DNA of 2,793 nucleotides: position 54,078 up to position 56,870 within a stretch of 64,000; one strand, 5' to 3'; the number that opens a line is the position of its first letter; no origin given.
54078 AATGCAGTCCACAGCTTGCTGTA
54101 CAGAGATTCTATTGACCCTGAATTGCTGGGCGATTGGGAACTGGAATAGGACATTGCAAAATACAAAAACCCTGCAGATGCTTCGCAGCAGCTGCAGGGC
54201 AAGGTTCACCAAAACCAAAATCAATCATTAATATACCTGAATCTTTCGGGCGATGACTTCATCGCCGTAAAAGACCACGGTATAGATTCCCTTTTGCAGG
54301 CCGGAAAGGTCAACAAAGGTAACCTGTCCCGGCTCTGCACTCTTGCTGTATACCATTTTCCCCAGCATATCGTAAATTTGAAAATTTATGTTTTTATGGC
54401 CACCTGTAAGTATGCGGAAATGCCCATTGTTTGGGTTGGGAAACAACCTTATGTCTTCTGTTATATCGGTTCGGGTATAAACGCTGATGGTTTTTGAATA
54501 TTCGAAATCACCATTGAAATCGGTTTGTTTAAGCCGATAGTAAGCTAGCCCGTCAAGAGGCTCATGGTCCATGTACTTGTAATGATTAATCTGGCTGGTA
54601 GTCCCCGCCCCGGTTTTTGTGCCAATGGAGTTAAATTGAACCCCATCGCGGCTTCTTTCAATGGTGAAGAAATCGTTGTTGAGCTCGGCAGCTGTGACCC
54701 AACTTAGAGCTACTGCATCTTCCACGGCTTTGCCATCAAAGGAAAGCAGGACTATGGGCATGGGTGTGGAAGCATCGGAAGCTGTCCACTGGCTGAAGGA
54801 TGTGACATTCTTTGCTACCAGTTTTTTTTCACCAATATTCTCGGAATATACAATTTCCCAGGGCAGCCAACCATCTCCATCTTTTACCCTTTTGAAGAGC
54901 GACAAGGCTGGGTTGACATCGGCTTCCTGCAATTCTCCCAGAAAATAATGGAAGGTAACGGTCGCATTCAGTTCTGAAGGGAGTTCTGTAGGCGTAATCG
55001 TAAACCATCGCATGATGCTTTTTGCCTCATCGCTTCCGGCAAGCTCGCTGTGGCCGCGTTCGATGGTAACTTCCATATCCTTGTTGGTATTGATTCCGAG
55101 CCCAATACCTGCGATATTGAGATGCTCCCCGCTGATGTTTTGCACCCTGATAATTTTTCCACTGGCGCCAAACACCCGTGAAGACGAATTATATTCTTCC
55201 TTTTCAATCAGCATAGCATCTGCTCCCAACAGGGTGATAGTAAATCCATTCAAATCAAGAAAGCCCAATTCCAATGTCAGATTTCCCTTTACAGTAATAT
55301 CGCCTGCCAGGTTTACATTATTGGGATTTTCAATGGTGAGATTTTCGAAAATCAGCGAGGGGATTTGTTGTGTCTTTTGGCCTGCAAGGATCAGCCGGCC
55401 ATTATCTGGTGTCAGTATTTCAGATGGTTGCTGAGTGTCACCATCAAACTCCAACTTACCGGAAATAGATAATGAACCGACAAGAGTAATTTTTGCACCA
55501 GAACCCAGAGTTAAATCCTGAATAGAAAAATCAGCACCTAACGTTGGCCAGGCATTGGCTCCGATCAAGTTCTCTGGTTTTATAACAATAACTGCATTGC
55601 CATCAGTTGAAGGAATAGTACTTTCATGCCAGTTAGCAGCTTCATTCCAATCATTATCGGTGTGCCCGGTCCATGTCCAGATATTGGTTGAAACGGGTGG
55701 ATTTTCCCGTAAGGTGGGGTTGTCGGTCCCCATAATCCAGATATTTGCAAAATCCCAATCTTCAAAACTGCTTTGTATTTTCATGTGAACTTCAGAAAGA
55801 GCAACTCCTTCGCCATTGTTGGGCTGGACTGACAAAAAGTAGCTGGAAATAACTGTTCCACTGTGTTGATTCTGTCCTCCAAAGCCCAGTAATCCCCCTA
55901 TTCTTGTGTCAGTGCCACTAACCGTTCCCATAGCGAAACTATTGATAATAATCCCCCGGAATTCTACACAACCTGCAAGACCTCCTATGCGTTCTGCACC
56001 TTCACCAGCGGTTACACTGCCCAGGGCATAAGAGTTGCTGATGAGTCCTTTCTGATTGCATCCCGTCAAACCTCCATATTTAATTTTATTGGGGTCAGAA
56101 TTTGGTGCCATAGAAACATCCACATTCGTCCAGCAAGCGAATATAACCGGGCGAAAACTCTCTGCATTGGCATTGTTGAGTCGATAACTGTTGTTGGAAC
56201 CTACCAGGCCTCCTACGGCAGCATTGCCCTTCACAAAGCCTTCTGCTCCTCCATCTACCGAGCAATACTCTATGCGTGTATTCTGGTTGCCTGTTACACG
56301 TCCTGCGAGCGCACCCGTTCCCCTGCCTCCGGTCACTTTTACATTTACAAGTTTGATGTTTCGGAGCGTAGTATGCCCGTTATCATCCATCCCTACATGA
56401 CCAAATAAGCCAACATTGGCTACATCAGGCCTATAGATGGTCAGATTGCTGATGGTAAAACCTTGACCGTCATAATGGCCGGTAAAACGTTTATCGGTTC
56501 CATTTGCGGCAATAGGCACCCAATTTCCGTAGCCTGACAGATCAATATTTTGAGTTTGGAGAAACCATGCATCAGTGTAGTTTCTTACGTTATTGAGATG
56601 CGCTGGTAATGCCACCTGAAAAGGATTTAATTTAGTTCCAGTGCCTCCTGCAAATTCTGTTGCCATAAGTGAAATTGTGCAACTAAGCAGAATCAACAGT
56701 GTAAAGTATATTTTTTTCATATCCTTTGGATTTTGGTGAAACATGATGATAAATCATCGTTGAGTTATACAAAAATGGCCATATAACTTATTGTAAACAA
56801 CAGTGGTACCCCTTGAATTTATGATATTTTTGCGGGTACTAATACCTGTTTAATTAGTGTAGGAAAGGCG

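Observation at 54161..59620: Tandem GLUG/T9SS paralogs whose non-coding flanks are better conserved than the genes, with a 3' motif complementary to both 5' leaders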

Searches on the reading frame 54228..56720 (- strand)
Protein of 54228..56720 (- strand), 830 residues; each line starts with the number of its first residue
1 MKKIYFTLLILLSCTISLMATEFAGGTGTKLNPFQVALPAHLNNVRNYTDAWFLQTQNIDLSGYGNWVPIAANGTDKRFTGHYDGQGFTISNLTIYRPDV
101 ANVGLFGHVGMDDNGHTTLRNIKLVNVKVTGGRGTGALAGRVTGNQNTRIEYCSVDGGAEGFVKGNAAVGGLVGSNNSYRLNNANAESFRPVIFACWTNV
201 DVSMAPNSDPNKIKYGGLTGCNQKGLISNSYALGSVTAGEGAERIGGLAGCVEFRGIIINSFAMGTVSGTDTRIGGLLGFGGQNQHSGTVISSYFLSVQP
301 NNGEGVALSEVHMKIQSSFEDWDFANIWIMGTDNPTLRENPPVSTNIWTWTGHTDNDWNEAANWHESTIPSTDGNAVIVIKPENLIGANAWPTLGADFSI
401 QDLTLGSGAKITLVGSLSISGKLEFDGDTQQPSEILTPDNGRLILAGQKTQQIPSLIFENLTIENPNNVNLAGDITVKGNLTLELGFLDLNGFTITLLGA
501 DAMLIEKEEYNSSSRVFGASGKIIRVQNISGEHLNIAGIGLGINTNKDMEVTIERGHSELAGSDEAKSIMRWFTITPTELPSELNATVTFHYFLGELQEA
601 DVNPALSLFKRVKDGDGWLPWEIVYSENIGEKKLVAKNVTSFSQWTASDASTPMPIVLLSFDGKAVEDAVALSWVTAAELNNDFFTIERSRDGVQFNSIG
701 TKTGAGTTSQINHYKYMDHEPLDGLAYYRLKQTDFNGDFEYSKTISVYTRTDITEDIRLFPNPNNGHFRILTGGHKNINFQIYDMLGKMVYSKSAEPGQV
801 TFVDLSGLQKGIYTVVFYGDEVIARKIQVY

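Call 5: search_protein_families(library=pfam, proteins=[window:54228-56720:-])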
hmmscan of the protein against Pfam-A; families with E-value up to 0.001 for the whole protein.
window:54228-56720:- (830 aa): 2 families
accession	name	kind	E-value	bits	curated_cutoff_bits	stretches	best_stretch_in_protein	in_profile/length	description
PF18962.6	Por_Secre_tail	-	1.2e-11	45.1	27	1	759-827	1-73/75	Secretion system C-terminal sorting domain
PF07581.17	Glug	-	2.1e-07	31.3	20.5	0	216-237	6-28/28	The GLUG motif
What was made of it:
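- Checked: Both proteins carry Glug and Por_Secre_tail (call 5).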

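Call 9: find_homologous_proteins(query=window:54228-56720:-, max_evalue=1e-20)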
Query window:54228-56720:- (830 aa): 482 proteins with E <= 1e-20 among 8000 candidates; the best 120 are listed.
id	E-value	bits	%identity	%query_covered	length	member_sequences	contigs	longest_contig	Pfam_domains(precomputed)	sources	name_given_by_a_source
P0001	0.0e+0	1899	100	100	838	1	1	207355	PF18962.8,PF07581.18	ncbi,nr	ncbi:MAG: T9SS C-terminal target domain-containing protein [Bacteroidetes bacterium]|nr:MAG: T9SS C-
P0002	0.0e+0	1401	77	100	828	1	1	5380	PF18962.8,PF07581.18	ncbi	-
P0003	2.4e-223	762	48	100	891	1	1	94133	PF18962.8,PF07581.18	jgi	jgi:hypothetical protein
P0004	1.2e-221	756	48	98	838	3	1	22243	PF18962.8,PF07581.18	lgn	-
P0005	3.0e-220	751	46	100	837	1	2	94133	PF18962.8,PF07581.18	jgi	jgi:hypothetical protein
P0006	4.0e-219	748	47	99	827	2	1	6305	PF18962.8,PF07581.18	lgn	-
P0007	4.7e-216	738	46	100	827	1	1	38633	PF18962.8,PF07581.18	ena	-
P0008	8.9e-215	733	47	100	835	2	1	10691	PF18962.8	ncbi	-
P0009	1.2e-214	733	47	97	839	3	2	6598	PF18962.8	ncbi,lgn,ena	-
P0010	3.6e-214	731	47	100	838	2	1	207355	PF18962.8,PF07581.18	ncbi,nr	ncbi:MAG: T9SS C-terminal target domain-containing protein [Bacteroidetes bacterium]|nr:MAG: T9SS C-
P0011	1.4e-212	726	46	100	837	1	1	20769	PF18962.8,PF07581.18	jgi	jgi:hypothetical protein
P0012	3.5e-212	725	46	100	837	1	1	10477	PF18962.8,PF07581.18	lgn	-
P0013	7.4e-211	720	48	100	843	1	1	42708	PF18962.8,PF07581.18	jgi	jgi:hypothetical protein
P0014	4.0e-210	718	46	100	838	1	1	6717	PF18962.8,PF07581.18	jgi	jgi:hypothetical protein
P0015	1.8e-209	716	45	100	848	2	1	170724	PF18962.8,PF07581.18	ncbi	-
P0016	2.3e-208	712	46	100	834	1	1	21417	PF18962.8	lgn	-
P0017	3.8e-207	708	46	100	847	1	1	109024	PF18962.8,PF07581.18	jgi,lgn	-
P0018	1.0e-206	707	45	100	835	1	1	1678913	PF18962.8,PF07581.18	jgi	jgi:hypothetical protein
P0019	2.0e-206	706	45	100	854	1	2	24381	PF18962.8,PF07581.18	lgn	-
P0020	3.3e-205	702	46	98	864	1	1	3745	PF18962.8,PF07581.18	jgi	jgi:hypothetical protein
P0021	4.9e-202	691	45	100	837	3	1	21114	PF18962.8,PF07581.18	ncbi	-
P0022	5.4e-201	688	44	100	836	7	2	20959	PF18962.8,PF07581.18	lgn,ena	-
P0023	2.8e-200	685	45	95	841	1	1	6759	PF18962.8,PF07581.18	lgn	-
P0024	2.1e-199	683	45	100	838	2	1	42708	PF18962.8,PF07581.18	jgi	jgi:hypothetical protein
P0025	6.7e-199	681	44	100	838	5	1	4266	PF18962.8,PF07581.18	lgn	-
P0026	6.8e-199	681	46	100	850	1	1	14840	PF18962.8,PF07581.18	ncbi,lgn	-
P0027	8.2e-199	681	44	100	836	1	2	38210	PF18962.8,PF07581.18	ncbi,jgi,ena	-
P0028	9.4e-198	677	44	100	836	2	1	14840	PF18962.8,PF07581.18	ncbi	-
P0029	2.5e-197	676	45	100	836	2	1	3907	PF18962.8,PF07581.18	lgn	-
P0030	1.6e-195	670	44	100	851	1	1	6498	PF18962.8,PF07581.18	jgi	-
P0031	1.7e-195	670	45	100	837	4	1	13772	PF18962.8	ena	-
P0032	2.2e-192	659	43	99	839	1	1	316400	PF18962.8,PF07581.18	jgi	jgi:hypothetical protein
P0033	9.3e-192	657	44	98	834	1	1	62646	PF18962.8,PF07581.18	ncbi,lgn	-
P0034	2.7e-191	656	43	100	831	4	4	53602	PF18962.8,PF07581.18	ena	-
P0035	3.5e-190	652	44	100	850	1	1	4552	PF18962.8,PF07581.18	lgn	-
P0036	4.1e-190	652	42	97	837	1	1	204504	PF18962.8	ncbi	-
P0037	8.7e-190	651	43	98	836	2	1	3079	PF18962.8,PF07581.18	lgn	-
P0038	4.3e-189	648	42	99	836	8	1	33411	PF18962.8,PF07581.18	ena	-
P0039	1.5e-187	643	42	100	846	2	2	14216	PF18962.8,PF07581.18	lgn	-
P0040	5.3e-180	618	42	100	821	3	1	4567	PF18962.8,PF07581.18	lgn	-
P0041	2.9e-174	599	41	97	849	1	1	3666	PF18962.8,PF07581.18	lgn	-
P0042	8.3e-172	591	40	100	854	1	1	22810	PF18962.8,PF07581.18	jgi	jgi:hypothetical protein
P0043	8.3e-154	532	38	98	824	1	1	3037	PF18962.8,PF07581.18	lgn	-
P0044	1.1e-151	525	41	100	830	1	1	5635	PF18962.8,PF07581.18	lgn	-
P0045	6.5e-146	506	36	100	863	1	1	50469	PF18962.8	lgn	-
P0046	1.1e-140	488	39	91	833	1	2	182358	PF18962.8,PF07581.18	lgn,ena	-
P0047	8.2e-119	416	54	29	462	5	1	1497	PF18962.8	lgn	-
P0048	1.2e-96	343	44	40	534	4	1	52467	PF18962.8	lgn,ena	-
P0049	7.5e-96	340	44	41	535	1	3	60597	PF18962.8,PF07581.18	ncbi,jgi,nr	ncbi:MAG: T9SS type A sorting domain-containing protein [Bacteroidales bacterium]|jgi:hypothetical p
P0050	7.8e-93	330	44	40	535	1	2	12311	PF18962.8,PF07581.18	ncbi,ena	-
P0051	1.4e-90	323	42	41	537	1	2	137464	PF18962.8,PF07581.18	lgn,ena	-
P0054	2.0e-89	319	44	40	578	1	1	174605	PF18962.8,PF07581.18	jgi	-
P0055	1.4e-88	316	41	39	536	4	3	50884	PF18962.8,PF07581.18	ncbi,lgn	ncbi:MAG: T9SS type A sorting domain-containing protein [Bacteroidales bacterium]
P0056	2.4e-88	315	43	41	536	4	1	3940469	PF18962.8,PF07581.18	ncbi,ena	-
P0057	7.9e-87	310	40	40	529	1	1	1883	PF18962.8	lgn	-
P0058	1.4e-84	303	42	50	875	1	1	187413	PF18962.8,PF07581.18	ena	-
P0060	3.8e-79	285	41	41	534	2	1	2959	PF18962.8,PF07581.18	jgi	jgi:hypothetical protein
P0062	2.4e-77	279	44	47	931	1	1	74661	PF18962.8,PF07581.18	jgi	jgi:hypothetical protein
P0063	6.4e-77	277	43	48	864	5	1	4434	PF18962.8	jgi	jgi:hypothetical protein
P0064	1.7e-76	276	44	48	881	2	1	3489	PF18962.8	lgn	-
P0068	3.6e-74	268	43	46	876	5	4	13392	PF18962.8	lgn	-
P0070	1.9e-72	263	39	53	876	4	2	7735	PF18962.8,PF07581.18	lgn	-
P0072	6.2e-71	258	47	37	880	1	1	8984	PF18962.8,PF07581.18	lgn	-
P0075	5.0e-70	255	40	47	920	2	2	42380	PF18962.8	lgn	-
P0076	8.8e-69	250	45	39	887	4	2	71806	PF18962.8,PF07581.18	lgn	-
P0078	8.5e-68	247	46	37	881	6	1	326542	PF18962.8,PF07581.18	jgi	jgi:hypothetical protein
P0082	9.0e-66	240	44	39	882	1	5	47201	PF18962.8,PF07581.18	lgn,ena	-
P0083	1.1e-65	240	41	38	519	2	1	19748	PF18962.8,PF07581.18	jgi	jgi:hypothetical protein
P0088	2.3e-63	233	42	41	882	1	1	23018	PF18962.8,PF07581.18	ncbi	-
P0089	4.3e-63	232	42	46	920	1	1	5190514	PF18962.8,PF07581.18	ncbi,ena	-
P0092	2.9e-62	229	44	37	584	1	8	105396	PF18962.8,PF13860.13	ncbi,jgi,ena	jgi:hypothetical protein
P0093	4.6e-62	228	47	33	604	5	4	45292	PF18962.8,PF07581.18,PF13860.13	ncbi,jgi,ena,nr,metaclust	ncbi:MAG: T9SS type A sorting domain-containing protein [Candidatus Tenebribacter burtonii]|jgi:hypo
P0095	9.1e-62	227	47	32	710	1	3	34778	PF00932.26,PF18962.8,PF07581.18,PF13860.13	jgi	jgi:hypothetical protein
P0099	2.6e-61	226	38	44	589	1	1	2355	PF18962.8,PF07581.18,PF13860.13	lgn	-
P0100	4.8e-61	225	40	40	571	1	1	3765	PF18962.8,PF07581.18,PF13860.13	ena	-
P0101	1.0e-60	224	33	35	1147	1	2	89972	PF18962.8,PF07581.18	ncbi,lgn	ncbi:MAG: GLUG motif-containing protein [Balneolales bacterium]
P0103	9.6e-60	221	38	53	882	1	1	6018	PF18962.8,PF07581.18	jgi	jgi:hypothetical protein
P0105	4.5e-59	218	40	41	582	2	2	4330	PF18962.8,PF07581.18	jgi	-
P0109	1.4e-58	217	37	50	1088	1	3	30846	PF18962.8,PF07581.18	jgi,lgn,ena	-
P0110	1.5e-57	213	41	30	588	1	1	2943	PF18962.8,PF07581.18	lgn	-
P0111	2.3e-57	213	38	41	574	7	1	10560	PF18962.8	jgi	jgi:hypothetical protein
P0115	4.0e-56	209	39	42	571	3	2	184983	PF18962.8,PF13860.13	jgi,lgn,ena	-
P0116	1.1e-55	207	43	37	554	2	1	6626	PF18962.8,PF07581.18,PF13860.13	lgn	-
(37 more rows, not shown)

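Call 11: find_encoding_contigs(protein=P0002, flank=6000, max_places=3)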
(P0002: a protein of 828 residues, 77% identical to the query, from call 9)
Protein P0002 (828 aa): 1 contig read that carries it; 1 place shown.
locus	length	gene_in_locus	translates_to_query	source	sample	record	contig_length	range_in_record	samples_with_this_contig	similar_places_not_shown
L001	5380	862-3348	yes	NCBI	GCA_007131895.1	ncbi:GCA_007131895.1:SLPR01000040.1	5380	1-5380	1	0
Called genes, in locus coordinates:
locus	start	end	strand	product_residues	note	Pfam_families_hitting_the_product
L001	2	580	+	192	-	?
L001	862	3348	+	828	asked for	PF07581:Glug (faint), PF18962:Por_Secre_tail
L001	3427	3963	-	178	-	PF16702:DUF5063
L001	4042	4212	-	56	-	-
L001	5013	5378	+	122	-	?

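Call 12: find_encoding_contigs(protein=P0003, flank=6000, max_places=3)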
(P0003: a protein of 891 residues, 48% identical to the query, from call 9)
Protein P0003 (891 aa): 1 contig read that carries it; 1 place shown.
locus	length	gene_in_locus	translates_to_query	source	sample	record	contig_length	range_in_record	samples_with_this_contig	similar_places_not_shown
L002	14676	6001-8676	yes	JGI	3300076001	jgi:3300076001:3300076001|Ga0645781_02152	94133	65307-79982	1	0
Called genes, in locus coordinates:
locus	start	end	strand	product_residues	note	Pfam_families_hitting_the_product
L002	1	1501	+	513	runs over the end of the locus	PF12072:RNase_Y_N, PF00013:KH_1 (weak), PF01966:HD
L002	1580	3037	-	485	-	PF14289:DUF4369, PF17127:DUF5106, PF00578:AhpC-TSA, PF08534:Redoxin, PF13098:Thioredoxin_2 (faint), PF13905:Thioredoxin_8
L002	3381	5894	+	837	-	PF07581:Glug (faint), PF18962:Por_Secre_tail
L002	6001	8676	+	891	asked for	PF07581:Glug (faint), PF18962:Por_Secre_tail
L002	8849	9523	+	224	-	PF09365:DUF2461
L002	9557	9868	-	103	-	PF07883:Cupin_2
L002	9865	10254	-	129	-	-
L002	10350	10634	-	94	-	PF03929:PepSY_TM (weak)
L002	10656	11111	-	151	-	-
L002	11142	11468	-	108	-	PF07883:Cupin_2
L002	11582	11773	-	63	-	PF04324:Fer2_BFD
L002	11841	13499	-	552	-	PF03063:Prismane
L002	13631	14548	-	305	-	PF00037:Fer4 (weak), PF12837:Fer4_6 (weak), PF13237:Fer4_10 (weak), PF14697:Fer4_21 (weak), PF12838:Fer4_7 (weak), PF13187:Fer4_9 (faint), PF27217:AF_0155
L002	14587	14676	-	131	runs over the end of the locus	PF02082:Rrf2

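Call 13: find_encoding_contigs(protein=P0013, flank=6000, max_places=3)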
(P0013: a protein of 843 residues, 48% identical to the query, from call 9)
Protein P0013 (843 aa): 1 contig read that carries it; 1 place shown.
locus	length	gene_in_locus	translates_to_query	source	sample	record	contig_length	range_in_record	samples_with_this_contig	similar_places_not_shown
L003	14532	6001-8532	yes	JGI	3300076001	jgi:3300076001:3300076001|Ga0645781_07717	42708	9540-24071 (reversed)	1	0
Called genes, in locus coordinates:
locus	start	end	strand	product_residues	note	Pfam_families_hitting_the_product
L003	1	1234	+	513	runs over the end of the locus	PF12072:RNase_Y_N, PF00013:KH_1 (weak), PF01966:HD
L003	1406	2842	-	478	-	PF14289:DUF4369, PF17127:DUF5106 (weak), PF00578:AhpC-TSA, PF08534:Redoxin, PF13098:Thioredoxin_2 (weak), PF13905:Thioredoxin_8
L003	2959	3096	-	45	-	-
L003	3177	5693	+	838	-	PF07581:Glug (faint), PF18962:Por_Secre_tail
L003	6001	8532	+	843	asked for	PF07581:Glug (faint), PF18962:Por_Secre_tail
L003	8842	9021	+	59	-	-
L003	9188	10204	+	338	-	PF07581:Glug (weak)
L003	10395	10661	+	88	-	-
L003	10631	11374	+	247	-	PF18962:Por_Secre_tail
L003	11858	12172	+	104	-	PF16702:DUF5063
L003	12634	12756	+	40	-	-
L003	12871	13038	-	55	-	-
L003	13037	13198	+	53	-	-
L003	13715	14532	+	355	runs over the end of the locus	PF02463:SMC_N, PF11398:DUF2813 (faint), PF13175:AAA_15, PF13476:AAA_23 (weak), PF13304:AAA_21, PF13175:AAA_15 (weak)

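Call 14: find_encoding_contigs(protein=P0015, flank=6000, max_places=3)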
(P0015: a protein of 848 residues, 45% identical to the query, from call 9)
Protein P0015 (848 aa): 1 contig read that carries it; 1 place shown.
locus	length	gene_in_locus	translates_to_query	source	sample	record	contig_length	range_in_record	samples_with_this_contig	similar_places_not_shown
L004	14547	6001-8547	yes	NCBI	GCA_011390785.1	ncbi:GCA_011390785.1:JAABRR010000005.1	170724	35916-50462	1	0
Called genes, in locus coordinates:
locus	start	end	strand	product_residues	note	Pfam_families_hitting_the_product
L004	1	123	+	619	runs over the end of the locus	PF16927:HisKA_7TM, PF07568:HisKA_2, PF02518:HATPase_c (weak)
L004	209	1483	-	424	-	PF11013:DUF2851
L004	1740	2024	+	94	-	-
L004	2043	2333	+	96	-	PF05164:ZapA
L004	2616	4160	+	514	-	PF12072:RNase_Y_N, PF00013:KH_1 (weak), PF08668:HDOD (faint), PF01966:HD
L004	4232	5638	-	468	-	PF14289:DUF4369, PF17127:DUF5106 (weak), PF00578:AhpC-TSA, PF08534:Redoxin, PF00085:Thioredoxin (faint), PF13098:Thioredoxin_2 (weak), PF13905:Thioredoxin_8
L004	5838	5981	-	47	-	-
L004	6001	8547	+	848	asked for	PF07581:Glug (faint), PF18962:Por_Secre_tail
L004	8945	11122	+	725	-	PF07244:POTRA (faint), PF01103:Omp85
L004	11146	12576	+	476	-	PF05970:PIF1, PF13604:AAA_30, PF13245:AAA_19, PF13538:UvrD_C_2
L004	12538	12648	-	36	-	-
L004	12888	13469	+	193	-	PF13767:DUF4168 (faint)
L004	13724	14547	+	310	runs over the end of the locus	PF00135:COesterase (weak), PF20434:BD-FAE, PF07859:Abhydrolase_3, PF01738:DLH (faint), PF00326:Peptidase_S9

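Call 22: find_related_loci(query=A3, collection=metagenome_contigs, flank=4000)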
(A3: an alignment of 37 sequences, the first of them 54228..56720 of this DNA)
Query A3 (830 aa) in metagenome_contigs; peptide patterns used: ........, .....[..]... (x = any residue, [..] = any of these).
600 stretches matched a pattern (row limit reached: there are more); 584 encode a relative of the query (tblastn E <= 1e-3); the best 80 are kept; 80 distinct loci.
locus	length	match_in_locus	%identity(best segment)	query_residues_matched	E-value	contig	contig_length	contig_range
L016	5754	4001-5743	44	1-577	7e-129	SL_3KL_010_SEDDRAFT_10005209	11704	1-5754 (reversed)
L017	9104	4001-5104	39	2-349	3e-61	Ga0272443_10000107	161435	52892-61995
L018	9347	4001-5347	47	67-792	6e-59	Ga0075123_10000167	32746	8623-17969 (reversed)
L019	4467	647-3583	33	349-829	5e-56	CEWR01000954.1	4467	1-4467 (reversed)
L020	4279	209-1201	40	36-347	3e-55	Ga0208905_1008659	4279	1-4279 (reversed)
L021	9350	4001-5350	34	350-790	7e-54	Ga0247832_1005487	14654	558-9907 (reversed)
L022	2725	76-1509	33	350-815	1e-53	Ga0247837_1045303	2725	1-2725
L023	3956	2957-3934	41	1-295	1e-52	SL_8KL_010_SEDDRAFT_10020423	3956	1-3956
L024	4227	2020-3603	41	2-790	5e-50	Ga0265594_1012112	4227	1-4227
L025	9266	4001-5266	32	397-826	2e-49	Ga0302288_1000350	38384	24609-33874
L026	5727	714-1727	37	457-800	9e-44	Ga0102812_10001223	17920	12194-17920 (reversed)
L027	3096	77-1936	29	1-486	7e-44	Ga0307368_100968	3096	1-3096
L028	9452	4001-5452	31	357-813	4e-41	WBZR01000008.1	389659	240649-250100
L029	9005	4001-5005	34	397-747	6e-41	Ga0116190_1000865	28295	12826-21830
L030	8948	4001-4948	37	435-745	1e-39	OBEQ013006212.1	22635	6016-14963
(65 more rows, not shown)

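Call 29: find_encoding_contigs(protein=P0045, flank=5000, max_places=2)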
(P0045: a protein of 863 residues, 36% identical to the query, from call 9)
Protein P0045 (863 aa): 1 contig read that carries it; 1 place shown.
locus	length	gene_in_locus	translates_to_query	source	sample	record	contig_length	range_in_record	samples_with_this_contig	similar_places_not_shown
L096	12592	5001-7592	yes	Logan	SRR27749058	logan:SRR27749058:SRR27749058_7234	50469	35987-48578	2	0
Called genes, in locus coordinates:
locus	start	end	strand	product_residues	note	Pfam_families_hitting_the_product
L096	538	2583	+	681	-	PF12969:DUF3857 (faint)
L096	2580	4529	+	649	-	PF12969:DUF3857, PF01841:Transglut_core (weak)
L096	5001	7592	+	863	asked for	PF18962:Por_Secre_tail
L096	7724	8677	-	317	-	PF04389:Peptidase_M28, PF01546:Peptidase_M20 (faint)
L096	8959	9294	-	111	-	-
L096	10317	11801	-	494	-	-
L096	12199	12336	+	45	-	-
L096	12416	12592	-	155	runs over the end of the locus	-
